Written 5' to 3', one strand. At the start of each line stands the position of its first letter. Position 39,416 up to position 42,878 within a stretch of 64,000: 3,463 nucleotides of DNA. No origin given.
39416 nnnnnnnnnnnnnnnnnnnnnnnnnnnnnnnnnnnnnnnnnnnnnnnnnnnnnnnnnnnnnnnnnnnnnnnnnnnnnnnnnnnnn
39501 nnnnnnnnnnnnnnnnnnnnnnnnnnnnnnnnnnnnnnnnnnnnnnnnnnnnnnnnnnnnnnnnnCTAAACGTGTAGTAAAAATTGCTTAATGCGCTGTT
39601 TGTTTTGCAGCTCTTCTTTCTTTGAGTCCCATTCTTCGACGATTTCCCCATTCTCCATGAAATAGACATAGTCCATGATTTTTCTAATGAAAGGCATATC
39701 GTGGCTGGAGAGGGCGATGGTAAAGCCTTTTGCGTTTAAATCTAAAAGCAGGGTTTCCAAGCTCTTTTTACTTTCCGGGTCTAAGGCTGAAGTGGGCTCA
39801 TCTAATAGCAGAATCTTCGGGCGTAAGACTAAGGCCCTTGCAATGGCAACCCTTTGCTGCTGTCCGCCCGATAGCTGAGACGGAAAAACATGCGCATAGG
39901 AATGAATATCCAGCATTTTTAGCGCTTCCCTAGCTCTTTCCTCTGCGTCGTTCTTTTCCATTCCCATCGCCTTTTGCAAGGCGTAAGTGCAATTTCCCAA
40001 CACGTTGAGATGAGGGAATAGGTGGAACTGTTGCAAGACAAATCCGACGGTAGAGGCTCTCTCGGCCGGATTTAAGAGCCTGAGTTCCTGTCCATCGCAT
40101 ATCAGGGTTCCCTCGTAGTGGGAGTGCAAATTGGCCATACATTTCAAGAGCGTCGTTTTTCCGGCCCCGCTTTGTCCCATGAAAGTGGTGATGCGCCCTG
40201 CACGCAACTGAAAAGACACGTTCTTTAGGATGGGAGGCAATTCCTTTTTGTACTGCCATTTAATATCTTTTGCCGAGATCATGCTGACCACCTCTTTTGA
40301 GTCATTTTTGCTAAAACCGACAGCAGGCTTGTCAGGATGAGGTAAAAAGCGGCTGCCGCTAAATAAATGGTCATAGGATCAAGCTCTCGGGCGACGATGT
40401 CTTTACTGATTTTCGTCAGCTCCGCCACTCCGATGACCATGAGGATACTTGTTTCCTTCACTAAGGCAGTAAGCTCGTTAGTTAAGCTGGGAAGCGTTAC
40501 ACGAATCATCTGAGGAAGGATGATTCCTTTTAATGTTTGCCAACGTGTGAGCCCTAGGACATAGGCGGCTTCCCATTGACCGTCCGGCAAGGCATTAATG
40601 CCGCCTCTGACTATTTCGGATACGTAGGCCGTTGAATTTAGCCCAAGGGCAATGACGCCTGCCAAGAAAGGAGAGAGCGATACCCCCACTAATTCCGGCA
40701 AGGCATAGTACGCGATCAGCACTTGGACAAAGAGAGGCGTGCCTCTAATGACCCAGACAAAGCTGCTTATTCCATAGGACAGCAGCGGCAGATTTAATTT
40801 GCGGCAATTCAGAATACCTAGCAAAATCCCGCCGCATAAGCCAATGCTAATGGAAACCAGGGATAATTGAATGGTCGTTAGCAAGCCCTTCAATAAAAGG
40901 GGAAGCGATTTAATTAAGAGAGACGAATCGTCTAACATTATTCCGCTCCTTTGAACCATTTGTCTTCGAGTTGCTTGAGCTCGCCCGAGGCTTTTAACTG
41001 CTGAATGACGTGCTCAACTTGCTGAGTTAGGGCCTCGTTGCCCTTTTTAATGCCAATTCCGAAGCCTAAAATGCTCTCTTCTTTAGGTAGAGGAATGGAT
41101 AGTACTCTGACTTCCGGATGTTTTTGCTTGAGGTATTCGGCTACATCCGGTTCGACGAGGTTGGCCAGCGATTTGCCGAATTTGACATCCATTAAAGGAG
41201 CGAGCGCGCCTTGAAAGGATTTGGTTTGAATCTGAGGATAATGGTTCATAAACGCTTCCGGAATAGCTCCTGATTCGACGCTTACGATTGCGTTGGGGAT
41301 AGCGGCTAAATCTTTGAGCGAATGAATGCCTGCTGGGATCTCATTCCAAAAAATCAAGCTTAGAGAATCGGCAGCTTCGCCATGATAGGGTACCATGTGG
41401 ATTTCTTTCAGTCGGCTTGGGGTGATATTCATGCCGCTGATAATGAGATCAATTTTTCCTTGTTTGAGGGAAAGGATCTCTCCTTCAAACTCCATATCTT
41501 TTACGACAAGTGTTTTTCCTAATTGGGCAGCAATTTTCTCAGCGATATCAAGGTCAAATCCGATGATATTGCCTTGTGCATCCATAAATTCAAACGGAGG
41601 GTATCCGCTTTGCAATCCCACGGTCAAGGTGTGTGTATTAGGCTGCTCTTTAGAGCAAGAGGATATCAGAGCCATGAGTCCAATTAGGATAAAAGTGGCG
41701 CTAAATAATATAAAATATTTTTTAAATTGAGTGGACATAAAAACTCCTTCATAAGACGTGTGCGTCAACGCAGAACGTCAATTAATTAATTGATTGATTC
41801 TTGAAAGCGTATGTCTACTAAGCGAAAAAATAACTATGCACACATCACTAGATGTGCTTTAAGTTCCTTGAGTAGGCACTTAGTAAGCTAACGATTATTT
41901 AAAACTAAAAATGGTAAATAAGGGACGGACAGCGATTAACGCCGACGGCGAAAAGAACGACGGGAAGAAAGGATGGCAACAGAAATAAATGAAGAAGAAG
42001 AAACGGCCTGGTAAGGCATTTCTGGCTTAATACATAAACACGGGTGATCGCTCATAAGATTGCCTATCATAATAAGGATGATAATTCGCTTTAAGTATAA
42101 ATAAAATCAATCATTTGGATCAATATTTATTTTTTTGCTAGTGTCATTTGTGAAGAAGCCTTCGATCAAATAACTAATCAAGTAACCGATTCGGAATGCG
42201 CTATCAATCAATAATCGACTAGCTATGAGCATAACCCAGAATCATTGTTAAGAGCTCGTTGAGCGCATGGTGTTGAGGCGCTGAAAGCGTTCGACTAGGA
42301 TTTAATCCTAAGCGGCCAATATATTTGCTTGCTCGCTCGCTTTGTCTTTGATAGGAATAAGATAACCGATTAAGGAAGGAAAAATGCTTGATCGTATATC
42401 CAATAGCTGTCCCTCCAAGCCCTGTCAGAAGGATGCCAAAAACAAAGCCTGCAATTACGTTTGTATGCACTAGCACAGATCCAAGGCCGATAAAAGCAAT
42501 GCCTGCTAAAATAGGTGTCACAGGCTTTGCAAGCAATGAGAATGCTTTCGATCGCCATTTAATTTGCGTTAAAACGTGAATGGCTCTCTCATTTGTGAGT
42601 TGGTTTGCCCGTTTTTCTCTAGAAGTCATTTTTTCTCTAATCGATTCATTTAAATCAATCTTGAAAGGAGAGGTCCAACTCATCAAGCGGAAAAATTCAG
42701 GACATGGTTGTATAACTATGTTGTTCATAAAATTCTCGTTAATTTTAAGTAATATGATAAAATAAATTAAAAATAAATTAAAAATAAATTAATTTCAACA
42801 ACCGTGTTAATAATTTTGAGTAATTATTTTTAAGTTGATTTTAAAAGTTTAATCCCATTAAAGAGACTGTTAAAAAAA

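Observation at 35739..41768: Six-gene operon linking a polar-amino-acid ABC importer to two argG paralogs and argH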

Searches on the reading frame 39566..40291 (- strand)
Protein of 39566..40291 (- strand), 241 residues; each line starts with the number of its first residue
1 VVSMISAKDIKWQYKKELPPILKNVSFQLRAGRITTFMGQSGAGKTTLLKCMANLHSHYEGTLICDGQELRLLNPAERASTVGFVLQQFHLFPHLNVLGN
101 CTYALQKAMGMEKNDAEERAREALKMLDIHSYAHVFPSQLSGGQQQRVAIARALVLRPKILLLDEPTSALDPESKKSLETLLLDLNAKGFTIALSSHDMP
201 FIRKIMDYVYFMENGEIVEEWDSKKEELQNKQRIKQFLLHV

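Call 4: search_protein_families(library=ncbifam, proteins=[window:39566-40291:-])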
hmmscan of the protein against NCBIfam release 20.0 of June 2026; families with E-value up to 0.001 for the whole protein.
window:39566-40291:- (241 aa): 190 families (the best 25 are shown)
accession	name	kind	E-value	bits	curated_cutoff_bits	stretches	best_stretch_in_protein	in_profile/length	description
NF007027.0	PRK09493.1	equivalog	9.8e-58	195.3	379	1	4-241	1-239/240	glutamine ABC transporter ATP-binding protein GlnQ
NF008338.0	PRK11124.1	equivalog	9e-52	176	369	1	8-240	6-242/242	arginine ABC transporter ATP-binding protein ArtP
TIGR03265.1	PhnT2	equivalog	5.8e-50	170.5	457.7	1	5-218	5-214/353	putative 2-aminoethylphosphonate ABC transporter ATP-binding protein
TIGR03005.1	ectoine_ehuA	equivalog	2e-49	168.1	345.4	1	20-238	14-247/252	ectoine/hydroxyectoine ABC transporter ATP-binding protein EhuA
TIGR00972.1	3a0107s01c2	equivalog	4e-49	167.2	343.2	1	5-225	2-229/248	phosphate ABC transporter ATP-binding protein PstB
TIGR01186.1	proV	subfamily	1.5e-48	165.7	326.6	1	22-219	9-210/363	betaine/proline/choline family ABC transporter ATP-binding protein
TIGR02673.1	FtsE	equivalog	2.5e-46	158.1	264.85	1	4-215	1-213/214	cell division ATP-binding protein FtsE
NF008428.0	PRK11264.1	equivalog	1.4e-45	155.5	406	1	3-238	2-244/250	L-cystine ABC transporter ATP-binding protein TcyN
NF006987.0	PRK09452.1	equivalog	1.6e-45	155.4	482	1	4-219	17-228/378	spermidine/putrescine ABC transporter ATP-binding protein PotA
TIGR03258.1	PhnT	equivalog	1.3e-44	152.7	499.15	1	20-222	22-223/359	2-aminoethylphosphonate ABC transport system ATP-binding subunit PhnT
TIGR01187.1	potA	subfamily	1.4e-44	152.6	355.6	1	38-223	2-185/325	polyamine ABC transporter ATP-binding protein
TIGR02314.1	ABC_MetN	equivalog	2.7e-44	151.6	499.7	1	10-220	10-222/343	methionine ABC transporter ATP-binding protein MetN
TIGR00968.1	3a0106s01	subfamily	2.8e-44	151.4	342.75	1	20-225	14-216/237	sulfate ABC transporter ATP-binding protein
NF043075.1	MMSYN1_0197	equivalog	5.3e-44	150.5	550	1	4-218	2-212/341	spermidine/putrescine ABC transporter ATP-binding protein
NF007908.0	PRK10619.1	equivalog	7.8e-44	149.8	466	1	20-238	19-252/257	histidine ABC transporter ATP-binding protein HisP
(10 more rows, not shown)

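Call 5: search_protein_families(library=pfam, proteins=[window:39566-40291:-])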
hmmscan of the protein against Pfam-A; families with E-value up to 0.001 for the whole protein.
window:39566-40291:- (241 aa): 4 families
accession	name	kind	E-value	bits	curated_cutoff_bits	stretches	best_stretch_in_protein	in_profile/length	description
PF00005.33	ABC_tran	-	1.7e-36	126.3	25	1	22-168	1-137/137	ABC transporter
PF13304.12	AAA_21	-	1.8e-08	35.3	27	1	131-202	229-302/304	AAA domain, putative AbiEii toxin, Type IV TA system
PF13401.12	AAA_22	-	5.5e-05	23.9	27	1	32-194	5-120/130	AAA domain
PF03193.22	RsgA_GTPase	-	0.00047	20.5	30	1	25-53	100-127/174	RsgA GTPase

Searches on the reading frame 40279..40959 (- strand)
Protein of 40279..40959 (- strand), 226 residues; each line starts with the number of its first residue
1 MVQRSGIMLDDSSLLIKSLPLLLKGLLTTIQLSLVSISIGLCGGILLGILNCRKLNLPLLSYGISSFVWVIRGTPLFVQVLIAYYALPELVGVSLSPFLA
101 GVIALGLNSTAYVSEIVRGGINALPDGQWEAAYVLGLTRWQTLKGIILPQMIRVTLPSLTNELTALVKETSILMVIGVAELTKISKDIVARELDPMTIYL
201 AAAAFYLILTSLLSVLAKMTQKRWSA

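Call 4: search_protein_families(library=ncbifam, proteins=[window:40279-40959:-])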
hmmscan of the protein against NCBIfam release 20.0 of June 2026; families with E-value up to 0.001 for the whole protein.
window:40279-40959:- (226 aa): 15 families
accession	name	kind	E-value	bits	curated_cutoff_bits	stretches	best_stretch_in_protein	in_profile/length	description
NF011680.0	PRK15100.1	equivalog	1.9e-52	178.3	300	1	13-221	6-211/222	cystine ABC transporter permease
NF007028.0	PRK09494.1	equivalog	6.1e-46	157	303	1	11-223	4-215/219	glutamine ABC transporter permease GlnP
TIGR03003.1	ectoine_ehuD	equivalog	9.4e-44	149.9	205.2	1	16-223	7-211/212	ectoine/hydroxyectoine ABC transporter permease subunit EhuD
TIGR03004.1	ectoine_ehuC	equivalog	2.1e-37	129.1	196.95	1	19-222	4-204/214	ectoine/hydroxyectoine ABC transporter permease subunit EhuC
NF008337.0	PRK11123.1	equivalog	2.1e-35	122.3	277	1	93-223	99-229/238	arginine ABC transporter permease ArtQ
NF008336.0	PRK11122.1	equivalog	7.1e-33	114.1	248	1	18-223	4-214/222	arginine ABC transporter permease ArtM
NF011651.0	PRK15069.1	subfamily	1.5e-31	109.6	306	1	23-225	20-229/237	histidine ABC transporter permease HisM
NF011687.0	PRK15107.1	equivalog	1.6e-27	96.9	318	1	11-223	5-222/224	glutamate/aspartate ABC transporter permease GltK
TIGR01726.1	HEQRo_perm_3TM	subfamily_domain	1.2e-25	89.9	42.2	1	19-119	2-99/99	ABC transporter permease subunit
NF011714.0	PRK15135.1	subfamily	7.2e-22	78.3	319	1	21-225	8-220/228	histidine ABC transporter permease HisQ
TIGR01097.1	PhnE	equivalog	3.4e-10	39.8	216.7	1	16-160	51-189/252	phosphonate ABC transporter, permease protein PhnE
TIGR00974.1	3a0107s02c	equivalog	9.3e-07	28.3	193.45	1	26-181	60-212/272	phosphate ABC transporter permease PstA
NF008049.0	PRK10782.1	subfamily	1.9e-06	27.8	212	1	20-186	7-177/217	methionine ABC transporter permease MetI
TIGR02138.1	phosphate_pstC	equivalog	0.00014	21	196.45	1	63-200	112-253/296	phosphate ABC transporter permease subunit PstC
TIGR02139.1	permease_CysT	equivalog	0.00082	19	246.1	1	102-213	136-249/265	sulfate ABC transporter permease subunit CysT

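Call 5: search_protein_families(library=pfam, proteins=[window:40279-40959:-])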
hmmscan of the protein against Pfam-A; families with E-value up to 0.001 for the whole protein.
window:40279-40959:- (226 aa): 1 family
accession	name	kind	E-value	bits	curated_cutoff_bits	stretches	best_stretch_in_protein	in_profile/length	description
PF00528.27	BPD_transp_1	-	4e-24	85.8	26.4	1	44-224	5-182/184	Binding-protein-dependent transport system inner membrane component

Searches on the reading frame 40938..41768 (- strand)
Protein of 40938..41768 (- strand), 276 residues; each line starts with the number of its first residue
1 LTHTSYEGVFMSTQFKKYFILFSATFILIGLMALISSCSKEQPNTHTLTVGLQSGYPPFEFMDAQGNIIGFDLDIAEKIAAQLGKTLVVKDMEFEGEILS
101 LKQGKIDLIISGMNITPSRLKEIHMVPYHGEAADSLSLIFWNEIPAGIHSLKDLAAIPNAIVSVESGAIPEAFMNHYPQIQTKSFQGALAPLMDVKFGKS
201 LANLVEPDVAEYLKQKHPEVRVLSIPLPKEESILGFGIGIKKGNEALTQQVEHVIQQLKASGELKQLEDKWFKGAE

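Call 4: search_protein_families(library=ncbifam, proteins=[window:40938-41768:-])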
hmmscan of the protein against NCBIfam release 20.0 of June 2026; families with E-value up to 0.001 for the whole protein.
window:40938-41768:- (276 aa): 13 families
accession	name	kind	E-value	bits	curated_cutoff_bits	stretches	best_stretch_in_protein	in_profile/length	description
TIGR01096.1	3A0103s03R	subfamily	4.9e-33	114.7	256.35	1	29-272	10-250/250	lysine/arginine/ornithine ABC transporter substrate-binding protein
NF041765.1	ArtJ_Ecoli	equivalog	2.9e-26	92.5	510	1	31-273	6-242/243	arginine ABC transporter substrate-binding protein ArtJ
NF041764.1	ArtI_Ecoli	equivalog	8.6e-26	90.8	522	1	31-273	6-242/243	arginine ABC transporter substrate-binding protein ArtI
NF008426.0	PRK11260.1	equivalog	2.1e-25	89.5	312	1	44-273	39-261/266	cystine ABC transporter substrate-binding protein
NF011583.0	PRK15007.1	subfamily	3.6e-23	82.1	358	1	31-273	6-242/243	arginine ABC transporter substrate-binding protein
NF007029.0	PRK09495.1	equivalog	1.6e-20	74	303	1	32-273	12-244/248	glutamine ABC transporter substrate-binding protein GlnH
NF011965.0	PRK15437.1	equivalog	7.6e-16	58.5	459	1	44-273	24-254/260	histidine ABC transporter substrate-binding protein HisJ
NF011586.0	PRK15010.1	equivalog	2.5e-15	56.7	440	1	25-272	8-253/260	lysine/arginine/ornithine ABC transporter substrate-binding protein ArgT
NF052427.1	StpK7MSMEG_1200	equivalog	3.4e-13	48.9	900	1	44-129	360-445/601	serine/threonine protein kinase StpK7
TIGR02995.1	ectoine_ehuB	equivalog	3.5e-12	46.1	190.9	1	57-264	43-252/275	ectoine/hydroxyectoine ABC transporter substrate-binding protein EhuB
NF008112.0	PRK10859.1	equivalog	1.7e-11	43.2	354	1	44-273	41-266/483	membrane-bound lytic murein transglycosylase MltF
NF008885.0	PRK11917.1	equivalog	2.8e-05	23.8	373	1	45-164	37-158/259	bifunctional adhesin/ABC transporter aspartate/glutamate-binding protein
NF008063.0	PRK10797.1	subfamily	0.00032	20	375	0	229-273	227-271/302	glutamate/aspartate ABC transporter substrate-binding protein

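Call 5: search_protein_families(library=pfam, proteins=[window:40938-41768:-])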
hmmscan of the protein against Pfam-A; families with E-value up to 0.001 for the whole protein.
window:40938-41768:- (276 aa): 1 family
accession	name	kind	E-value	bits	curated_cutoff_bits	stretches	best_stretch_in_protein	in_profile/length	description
PF00497.25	SBP_bac_3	-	1.3e-32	112.8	26.4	1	48-273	1-131/132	Bacterial extracellular solute-binding proteins, family 3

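Call 11: search_solved_structures(query=window:40938-41768:-, show_alignments=2)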
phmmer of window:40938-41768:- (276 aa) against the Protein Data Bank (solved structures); distinct sequences matched with E-value up to 0.001: 98 (the best 60 are shown).
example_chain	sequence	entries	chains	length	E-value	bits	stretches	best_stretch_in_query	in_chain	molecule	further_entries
3del_B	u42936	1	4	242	1.5e-51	178.7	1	43-271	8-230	Arginine Binding Protein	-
3qax_A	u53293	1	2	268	4e-45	157.6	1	22-271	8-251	Probable ABC transporter arginine-binding protein ArtJ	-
3n26_A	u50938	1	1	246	2.1e-43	152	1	46-271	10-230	Amino acid ABC transporter, periplasmic amino acid-binding protein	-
4ymx_A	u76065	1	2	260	1.8e-31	112.9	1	15-273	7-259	ABC-type amino acid transport system, periplasmic component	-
6svf_A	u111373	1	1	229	3.4e-28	102.1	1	47-273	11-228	Amino acid ABC transporter, periplasmic amino acid-binding protein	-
5t0w_A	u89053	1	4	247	4.4e-28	101.8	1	43-273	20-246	AncCDT-1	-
5tuj_C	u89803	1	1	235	5.8e-28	101.4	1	45-273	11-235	Ancestral protein CDT-Anc1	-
4zv1_A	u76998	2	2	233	2.1e-27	99.6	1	46-272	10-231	AncQR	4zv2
4prs_A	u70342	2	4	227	7.7e-26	94.4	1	47-273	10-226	ABC-type transporter, periplasmic subunit family 3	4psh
6ggv_A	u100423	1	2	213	6.9e-24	88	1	47-259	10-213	Amino acid ABC transporter, periplasmic amino acid-binding protein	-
6ggp_A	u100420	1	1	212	2.2e-23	86.3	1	47-257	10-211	Amino acid ABC transporter, periplasmic amino acid-binding protein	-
6q3u_A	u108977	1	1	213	4.8e-23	85.3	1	47-259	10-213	Amino acid ABC transporter, periplasmic amino acid-binding protein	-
2y7i_A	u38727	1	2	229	1.8e-21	80.1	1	45-272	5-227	STM4351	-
6h30_A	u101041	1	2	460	2.9e-21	79.4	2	36-273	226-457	Glutamine ABC transporter permease and substrate binding protein protein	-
6y16_A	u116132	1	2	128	1.6e-20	77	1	47-125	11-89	Amino acid ABC transporter, periplasmic amino acid-binding protein,Amino acid ABC transpor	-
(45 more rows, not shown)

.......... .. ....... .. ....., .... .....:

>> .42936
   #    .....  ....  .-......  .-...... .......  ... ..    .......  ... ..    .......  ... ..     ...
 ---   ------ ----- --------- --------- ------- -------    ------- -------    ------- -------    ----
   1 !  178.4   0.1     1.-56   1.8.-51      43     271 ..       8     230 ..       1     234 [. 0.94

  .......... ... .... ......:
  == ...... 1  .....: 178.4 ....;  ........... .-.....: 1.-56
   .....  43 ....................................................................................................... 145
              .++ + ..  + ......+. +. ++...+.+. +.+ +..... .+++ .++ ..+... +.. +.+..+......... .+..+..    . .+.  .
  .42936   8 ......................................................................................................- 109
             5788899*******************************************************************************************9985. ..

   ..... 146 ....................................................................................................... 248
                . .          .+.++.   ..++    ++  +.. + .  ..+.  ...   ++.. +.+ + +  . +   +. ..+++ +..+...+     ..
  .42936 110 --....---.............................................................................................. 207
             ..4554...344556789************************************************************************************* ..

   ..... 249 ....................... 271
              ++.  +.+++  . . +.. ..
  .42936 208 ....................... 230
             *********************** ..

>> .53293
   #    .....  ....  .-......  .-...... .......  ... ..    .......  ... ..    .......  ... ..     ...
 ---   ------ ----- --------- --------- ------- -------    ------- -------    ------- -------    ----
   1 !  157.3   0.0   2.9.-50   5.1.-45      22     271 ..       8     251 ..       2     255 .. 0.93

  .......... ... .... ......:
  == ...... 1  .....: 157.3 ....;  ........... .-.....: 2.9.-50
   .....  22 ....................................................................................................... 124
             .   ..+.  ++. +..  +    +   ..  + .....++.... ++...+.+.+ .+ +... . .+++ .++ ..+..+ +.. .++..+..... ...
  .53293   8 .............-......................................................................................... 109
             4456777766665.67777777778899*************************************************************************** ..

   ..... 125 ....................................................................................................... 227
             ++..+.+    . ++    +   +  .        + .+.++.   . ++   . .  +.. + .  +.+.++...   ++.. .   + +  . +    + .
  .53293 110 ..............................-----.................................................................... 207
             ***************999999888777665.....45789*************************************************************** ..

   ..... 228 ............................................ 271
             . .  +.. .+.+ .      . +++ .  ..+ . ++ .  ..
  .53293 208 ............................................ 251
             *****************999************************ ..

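Call 44: find_related_loci(query=A3, collection=metagenome_contigs, flank=7000)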
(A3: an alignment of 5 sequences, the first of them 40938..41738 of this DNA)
Query A3 (266 aa) in metagenome_contigs; peptide patterns used: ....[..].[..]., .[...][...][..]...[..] (x = any residue, [..] = any of these).
600 stretches matched a pattern (row limit reached: there are more); 113 encode a relative of the query (tblastn E <= 1e-3); the best 80 are kept; 80 distinct loci.
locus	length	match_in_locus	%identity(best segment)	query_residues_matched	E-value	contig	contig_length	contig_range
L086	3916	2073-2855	66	6-266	3e-118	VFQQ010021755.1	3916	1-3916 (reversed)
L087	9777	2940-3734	68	1-266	5e-114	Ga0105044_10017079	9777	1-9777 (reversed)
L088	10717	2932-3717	65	1-263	4e-114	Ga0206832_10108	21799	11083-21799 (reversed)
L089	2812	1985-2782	55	1-266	8e-102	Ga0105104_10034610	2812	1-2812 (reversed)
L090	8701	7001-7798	71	1-266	2e-125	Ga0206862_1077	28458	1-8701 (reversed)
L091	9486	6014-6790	56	4-264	2e-93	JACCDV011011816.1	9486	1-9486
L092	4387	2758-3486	32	10-263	2e-34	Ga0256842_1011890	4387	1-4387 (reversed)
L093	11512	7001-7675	33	36-266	5e-34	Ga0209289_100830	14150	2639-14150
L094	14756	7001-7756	31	4-263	6e-34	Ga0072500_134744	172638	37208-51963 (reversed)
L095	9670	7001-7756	31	4-263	6e-34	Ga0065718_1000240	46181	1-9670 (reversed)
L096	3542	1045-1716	33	34-263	9e-34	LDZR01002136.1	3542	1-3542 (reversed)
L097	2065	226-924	27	15-257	9e-29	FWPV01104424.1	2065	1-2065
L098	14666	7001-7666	30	36-263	2e-28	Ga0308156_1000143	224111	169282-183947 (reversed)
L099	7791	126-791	30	36-263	4e-28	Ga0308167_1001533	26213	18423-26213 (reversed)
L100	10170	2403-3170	28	7-262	1e-26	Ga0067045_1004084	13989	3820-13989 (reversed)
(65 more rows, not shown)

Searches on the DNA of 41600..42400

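Call 48: search_rna_families(source=window, start=41600, end=42400, threshold=evalue, max_evalue=10)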
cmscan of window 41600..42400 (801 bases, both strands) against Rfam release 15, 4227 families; matches with E-value up to 10: 1.
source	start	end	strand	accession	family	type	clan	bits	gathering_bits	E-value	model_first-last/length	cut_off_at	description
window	41802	41862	+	RF01666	rox2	Cis-reg;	-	17.3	55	6.6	1-71/71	no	Drosophila rox2 ncRNA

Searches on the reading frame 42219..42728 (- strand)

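Call 4: search_protein_families(library=ncbifam, proteins=[window:42219-42728:-])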
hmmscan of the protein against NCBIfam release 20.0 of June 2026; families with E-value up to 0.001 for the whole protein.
window:42219-42728:- (169 aa): 1 family
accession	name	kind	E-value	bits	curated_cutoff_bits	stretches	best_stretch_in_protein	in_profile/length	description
NF011888.0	PRK15361.1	equivalog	0.00034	20.3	266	1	24-104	46-128/195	SPI-2 type III secretion system translocon protein SseD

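Call 5: search_protein_families(library=pfam, proteins=[window:42219-42728:-])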
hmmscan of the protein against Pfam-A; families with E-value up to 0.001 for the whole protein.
window:42219-42728:- (169 aa): 0 families
